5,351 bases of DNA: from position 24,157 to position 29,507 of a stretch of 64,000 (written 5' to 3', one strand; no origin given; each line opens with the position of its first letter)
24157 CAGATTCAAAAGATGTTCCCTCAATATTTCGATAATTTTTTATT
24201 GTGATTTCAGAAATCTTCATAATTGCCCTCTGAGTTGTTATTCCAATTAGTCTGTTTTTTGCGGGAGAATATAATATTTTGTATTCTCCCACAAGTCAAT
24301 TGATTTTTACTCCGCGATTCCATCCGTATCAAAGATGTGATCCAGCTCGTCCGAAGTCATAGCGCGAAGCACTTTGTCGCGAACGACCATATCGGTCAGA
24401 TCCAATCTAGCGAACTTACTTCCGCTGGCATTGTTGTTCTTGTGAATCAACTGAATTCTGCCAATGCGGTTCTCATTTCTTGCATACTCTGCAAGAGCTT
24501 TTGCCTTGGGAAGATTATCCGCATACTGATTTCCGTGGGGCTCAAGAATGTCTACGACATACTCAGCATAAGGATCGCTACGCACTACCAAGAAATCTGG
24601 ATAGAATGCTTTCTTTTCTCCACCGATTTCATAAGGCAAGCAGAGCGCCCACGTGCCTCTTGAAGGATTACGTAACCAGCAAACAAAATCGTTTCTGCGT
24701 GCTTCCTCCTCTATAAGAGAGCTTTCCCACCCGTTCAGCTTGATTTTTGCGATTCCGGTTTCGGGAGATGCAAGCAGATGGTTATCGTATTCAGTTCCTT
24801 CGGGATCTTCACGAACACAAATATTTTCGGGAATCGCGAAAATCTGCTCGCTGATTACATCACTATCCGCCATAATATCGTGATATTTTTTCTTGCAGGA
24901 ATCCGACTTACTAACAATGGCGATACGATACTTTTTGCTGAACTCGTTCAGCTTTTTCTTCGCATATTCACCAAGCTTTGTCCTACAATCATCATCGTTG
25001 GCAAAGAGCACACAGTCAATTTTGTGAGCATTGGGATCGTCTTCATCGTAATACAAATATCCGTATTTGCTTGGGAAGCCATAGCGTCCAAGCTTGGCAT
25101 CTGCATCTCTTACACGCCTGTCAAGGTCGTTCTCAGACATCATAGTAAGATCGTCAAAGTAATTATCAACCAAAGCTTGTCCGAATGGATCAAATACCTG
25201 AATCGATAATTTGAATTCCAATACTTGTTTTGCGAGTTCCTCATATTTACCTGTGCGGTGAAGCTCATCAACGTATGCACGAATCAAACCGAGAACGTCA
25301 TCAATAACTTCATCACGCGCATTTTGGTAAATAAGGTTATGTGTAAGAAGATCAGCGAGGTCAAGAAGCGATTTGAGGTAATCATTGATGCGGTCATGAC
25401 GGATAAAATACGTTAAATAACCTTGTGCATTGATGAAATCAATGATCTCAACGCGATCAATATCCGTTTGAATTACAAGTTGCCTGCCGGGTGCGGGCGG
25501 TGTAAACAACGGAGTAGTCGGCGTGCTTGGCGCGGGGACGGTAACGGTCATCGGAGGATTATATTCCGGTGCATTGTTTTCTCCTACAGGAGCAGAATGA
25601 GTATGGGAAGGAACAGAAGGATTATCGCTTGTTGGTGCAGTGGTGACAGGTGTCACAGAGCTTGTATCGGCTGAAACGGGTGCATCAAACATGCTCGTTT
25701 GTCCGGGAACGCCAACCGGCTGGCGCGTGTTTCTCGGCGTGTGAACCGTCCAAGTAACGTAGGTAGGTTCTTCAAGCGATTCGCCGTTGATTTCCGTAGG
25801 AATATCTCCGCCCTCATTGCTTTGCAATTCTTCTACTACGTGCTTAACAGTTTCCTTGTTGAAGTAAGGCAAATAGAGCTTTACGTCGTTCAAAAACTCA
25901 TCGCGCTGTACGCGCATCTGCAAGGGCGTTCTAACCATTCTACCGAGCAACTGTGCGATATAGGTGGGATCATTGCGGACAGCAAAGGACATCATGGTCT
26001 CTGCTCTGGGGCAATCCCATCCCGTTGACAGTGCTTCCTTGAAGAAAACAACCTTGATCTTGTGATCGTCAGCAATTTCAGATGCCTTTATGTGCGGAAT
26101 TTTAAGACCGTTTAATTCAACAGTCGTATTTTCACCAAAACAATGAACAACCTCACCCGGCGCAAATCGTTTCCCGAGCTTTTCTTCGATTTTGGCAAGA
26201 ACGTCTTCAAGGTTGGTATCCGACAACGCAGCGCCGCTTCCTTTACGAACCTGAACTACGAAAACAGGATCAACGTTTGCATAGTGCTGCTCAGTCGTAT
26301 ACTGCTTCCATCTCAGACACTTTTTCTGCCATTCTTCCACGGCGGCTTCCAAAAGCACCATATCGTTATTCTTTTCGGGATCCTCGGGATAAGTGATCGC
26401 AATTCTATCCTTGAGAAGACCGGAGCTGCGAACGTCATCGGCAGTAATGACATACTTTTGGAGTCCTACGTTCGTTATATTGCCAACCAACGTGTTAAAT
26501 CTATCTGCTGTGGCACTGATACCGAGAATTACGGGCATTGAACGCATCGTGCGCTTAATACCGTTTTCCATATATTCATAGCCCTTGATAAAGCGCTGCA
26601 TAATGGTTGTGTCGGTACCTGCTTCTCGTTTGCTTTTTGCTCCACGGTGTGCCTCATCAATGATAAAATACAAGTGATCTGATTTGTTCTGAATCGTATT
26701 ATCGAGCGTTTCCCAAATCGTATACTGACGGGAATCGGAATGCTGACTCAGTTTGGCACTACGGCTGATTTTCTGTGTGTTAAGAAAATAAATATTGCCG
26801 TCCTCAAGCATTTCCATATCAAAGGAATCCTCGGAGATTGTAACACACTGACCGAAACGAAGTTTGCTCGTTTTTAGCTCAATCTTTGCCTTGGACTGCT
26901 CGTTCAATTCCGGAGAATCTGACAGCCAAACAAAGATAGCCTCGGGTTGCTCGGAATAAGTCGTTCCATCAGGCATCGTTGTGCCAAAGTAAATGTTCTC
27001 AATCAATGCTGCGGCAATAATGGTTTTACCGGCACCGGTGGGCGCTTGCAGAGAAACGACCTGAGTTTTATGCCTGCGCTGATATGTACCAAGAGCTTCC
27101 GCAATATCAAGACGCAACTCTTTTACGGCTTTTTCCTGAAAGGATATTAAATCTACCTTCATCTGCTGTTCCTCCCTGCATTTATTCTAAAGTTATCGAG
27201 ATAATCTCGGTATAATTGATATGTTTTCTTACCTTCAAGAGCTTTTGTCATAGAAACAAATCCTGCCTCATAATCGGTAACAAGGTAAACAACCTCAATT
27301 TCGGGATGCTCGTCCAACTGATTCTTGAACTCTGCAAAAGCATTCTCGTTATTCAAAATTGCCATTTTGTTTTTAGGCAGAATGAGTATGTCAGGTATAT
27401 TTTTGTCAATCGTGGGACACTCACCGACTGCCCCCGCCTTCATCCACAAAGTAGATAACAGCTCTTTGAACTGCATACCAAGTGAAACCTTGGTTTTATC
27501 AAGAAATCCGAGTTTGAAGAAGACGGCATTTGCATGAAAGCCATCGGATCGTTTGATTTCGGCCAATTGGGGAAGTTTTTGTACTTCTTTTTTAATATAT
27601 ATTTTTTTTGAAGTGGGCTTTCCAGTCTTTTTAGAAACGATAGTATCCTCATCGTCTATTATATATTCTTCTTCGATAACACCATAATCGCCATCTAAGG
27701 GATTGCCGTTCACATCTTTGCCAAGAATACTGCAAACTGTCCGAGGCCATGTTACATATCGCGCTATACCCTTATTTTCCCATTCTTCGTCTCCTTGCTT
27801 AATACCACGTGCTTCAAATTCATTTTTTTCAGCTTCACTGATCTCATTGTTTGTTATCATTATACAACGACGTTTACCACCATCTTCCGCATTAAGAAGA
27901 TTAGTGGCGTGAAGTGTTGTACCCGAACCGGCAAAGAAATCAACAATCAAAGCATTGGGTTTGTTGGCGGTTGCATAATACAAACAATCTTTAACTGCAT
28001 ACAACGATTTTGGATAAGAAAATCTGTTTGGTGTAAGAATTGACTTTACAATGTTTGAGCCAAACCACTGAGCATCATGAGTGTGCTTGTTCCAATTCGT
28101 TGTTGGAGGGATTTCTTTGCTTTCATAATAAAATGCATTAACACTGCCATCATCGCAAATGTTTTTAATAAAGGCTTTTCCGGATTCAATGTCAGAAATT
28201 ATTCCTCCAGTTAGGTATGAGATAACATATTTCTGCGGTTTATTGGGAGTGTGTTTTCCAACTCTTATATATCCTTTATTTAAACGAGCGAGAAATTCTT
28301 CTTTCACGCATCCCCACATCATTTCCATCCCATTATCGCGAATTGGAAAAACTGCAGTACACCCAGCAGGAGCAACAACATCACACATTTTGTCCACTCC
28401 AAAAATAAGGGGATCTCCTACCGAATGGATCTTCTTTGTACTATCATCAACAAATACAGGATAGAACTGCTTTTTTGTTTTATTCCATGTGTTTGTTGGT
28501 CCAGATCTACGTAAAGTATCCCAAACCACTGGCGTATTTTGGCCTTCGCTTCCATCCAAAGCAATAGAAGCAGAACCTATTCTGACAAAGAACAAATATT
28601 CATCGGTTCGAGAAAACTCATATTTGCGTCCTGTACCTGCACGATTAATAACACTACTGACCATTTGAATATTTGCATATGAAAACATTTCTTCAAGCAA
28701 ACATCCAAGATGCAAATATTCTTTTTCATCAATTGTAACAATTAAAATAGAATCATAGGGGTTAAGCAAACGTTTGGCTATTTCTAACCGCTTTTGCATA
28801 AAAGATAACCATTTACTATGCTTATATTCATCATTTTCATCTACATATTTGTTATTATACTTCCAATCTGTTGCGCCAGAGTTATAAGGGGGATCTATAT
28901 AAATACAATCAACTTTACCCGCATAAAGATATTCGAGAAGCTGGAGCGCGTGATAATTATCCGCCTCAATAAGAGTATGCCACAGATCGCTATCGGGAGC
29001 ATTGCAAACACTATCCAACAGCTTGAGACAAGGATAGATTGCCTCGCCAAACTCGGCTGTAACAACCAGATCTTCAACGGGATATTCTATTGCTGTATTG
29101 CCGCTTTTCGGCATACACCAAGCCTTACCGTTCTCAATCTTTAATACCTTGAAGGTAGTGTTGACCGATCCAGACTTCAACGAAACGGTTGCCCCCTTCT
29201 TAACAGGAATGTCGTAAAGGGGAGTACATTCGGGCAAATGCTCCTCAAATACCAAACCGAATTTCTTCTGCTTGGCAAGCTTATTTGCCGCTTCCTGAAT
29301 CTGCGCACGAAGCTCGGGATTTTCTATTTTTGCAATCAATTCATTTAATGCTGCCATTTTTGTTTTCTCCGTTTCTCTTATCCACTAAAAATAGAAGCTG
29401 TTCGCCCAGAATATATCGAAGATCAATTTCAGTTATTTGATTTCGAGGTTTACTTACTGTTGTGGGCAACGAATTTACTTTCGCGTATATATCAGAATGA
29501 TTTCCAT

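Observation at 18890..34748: A 15.8-kb integrase island sits inside the first codons of ychF, bounded by an 18-bp perfect direct repeat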

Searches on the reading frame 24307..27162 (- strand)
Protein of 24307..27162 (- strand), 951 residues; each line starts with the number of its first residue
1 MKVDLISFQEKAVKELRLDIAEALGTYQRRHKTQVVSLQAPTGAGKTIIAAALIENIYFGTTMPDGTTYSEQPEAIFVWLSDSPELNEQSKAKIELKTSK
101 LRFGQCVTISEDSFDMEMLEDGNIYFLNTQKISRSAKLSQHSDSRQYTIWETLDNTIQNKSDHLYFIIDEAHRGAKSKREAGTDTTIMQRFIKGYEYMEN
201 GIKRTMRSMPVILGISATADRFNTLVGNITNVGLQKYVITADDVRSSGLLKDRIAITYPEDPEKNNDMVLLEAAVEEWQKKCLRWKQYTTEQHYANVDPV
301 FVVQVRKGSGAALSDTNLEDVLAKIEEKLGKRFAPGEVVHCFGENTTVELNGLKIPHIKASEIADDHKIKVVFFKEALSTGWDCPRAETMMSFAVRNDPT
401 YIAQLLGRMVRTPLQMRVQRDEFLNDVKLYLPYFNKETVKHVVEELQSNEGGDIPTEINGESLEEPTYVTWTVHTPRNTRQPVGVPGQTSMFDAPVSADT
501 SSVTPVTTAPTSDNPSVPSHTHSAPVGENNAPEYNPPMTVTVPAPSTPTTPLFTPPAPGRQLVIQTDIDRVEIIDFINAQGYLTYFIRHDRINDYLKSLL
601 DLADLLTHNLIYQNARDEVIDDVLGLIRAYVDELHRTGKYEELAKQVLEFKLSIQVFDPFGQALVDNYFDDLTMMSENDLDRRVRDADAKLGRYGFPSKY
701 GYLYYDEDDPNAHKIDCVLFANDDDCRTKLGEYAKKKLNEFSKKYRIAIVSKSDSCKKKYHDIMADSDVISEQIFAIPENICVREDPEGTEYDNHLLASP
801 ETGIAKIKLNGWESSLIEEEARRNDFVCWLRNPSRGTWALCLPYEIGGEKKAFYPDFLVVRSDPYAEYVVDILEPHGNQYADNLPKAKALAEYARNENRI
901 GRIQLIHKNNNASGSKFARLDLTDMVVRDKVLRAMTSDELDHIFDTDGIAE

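Call 7: search_protein_families(library=pfam, proteins=[window:24307-27162:-], max_evalue=0.01)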
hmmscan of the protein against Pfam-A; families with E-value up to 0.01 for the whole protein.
window:24307-27162:- (951 aa): 3 families
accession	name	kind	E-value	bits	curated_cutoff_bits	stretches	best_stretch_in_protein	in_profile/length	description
PF04851.21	ResIII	-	2.7e-14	53.9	22.5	1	4-220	3-163/164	Type III restriction enzyme, res subunit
PF00270.35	DEAD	-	4.3e-06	27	26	1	34-220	15-161/167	DEAD/DEAH box helicase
PF18766.7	SWI2_SNF2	-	0.00066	19.8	26.7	1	42-179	27-135/221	SWI2/SNF2 ATPase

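Call 9: search_protein_families(library=padloc, proteins=[window:24307-27162:-], max_evalue=0.001)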
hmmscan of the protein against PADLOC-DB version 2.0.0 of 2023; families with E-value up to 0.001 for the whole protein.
window:24307-27162:- (951 aa): 3 families
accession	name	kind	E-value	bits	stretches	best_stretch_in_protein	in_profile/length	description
PDLC03652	REase_III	-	1.1e-08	31.6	1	32-431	22-406/809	Type III restriction enzyme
PDLC03653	REase_III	-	1.4e-06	24.8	1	368-466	425-523/883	Type III restriction enzyme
PDLC03650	REase_III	-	1.3e-05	21.8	1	299-415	321-424/898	Type III restriction enzyme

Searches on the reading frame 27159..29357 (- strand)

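Call 7: search_protein_families(library=pfam, proteins=[window:27159-29357:-], max_evalue=0.01)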
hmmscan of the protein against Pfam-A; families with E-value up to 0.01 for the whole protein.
window:27159-29357:- (732 aa): 2 families
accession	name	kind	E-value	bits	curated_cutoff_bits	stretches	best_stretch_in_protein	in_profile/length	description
PF01555.25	N6_N4_Mtase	-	2.2e-20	74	26.7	1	149-498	1-206/221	DNA methylase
PF03602.21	Cons_hypoth95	-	0.0098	16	24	0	143-163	106-128/182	Conserved hypothetical protein 95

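Call 9: search_protein_families(library=padloc, proteins=[window:27159-29357:-], max_evalue=0.001)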
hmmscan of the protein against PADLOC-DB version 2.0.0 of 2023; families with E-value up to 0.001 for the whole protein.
window:27159-29357:- (732 aa): 24 families
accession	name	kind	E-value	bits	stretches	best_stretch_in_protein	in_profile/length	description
PDLC03645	MTase_III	-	4.4e-138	459.4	2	1-563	1-582/709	Type III methyltransferase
PDLC03634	MTase_III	-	3e-47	159.8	2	180-514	170-455/621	Type III methyltransferase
PDLC03642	MTase_III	-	5.2e-44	148.8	2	122-231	78-186/528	Type III methyltransferase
PDLC03646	MTase_III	-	3.3e-37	125.9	1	119-508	464-829/1057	Type III methyltransferase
PDLC03639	MTase_III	-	4e-37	125.8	2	128-227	89-187/639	Type III methyltransferase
PDLC03644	MTase_III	-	3.7e-36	123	2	125-256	37-182/542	Type III methyltransferase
PDLC03641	MTase_III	-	1.9e-35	120.6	2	175-511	176-454/657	Type III methyltransferase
PDLC03640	MTase_III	-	6.5e-33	112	2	129-235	46-166/654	Type III methyltransferase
PDLC03635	MTase_III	-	1.6e-27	94.5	1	129-482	221-545/708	Type III methyltransferase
PDLC03636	MTase_III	-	8.1e-27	92.2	1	128-484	48-380/575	Type III methyltransferase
PDLC03638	MTase_III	-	3e-23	80.1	1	122-235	376-482/816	Type III methyltransferase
PDLC03637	MTase_III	-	8e-23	78.9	2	129-230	124-232/513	Type III methyltransferase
PDLC03354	MTase_II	-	1.7e-17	61.5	2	127-231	61-176/425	Type II methyltransferase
PDLC03339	MTase_II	-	1e-11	42.2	1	134-231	8-107/399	Type II methyltransferase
PDLC03371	MTase_II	-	5.2e-10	37.3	1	136-222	17-108/260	Type II methyltransferase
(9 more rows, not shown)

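Call 10: search_protein_families(library=ncbifam, proteins=[window:27159-29357:-], max_evalue=0.001)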
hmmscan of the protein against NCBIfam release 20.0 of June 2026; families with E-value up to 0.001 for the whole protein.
window:27159-29357:- (732 aa): 2 families
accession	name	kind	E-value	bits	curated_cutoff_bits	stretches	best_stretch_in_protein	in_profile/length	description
NF008572.0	PRK11524.1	equivalog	6.4e-05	22.2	292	1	136-215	21-94/294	adenine-specific DNA-methyltransferase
NF050803.1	DnaMtaseCcrMCaul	equivalog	0.00088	18.3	830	0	137-208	11-89/350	adenine-specific DNA-methyltransferase CcrM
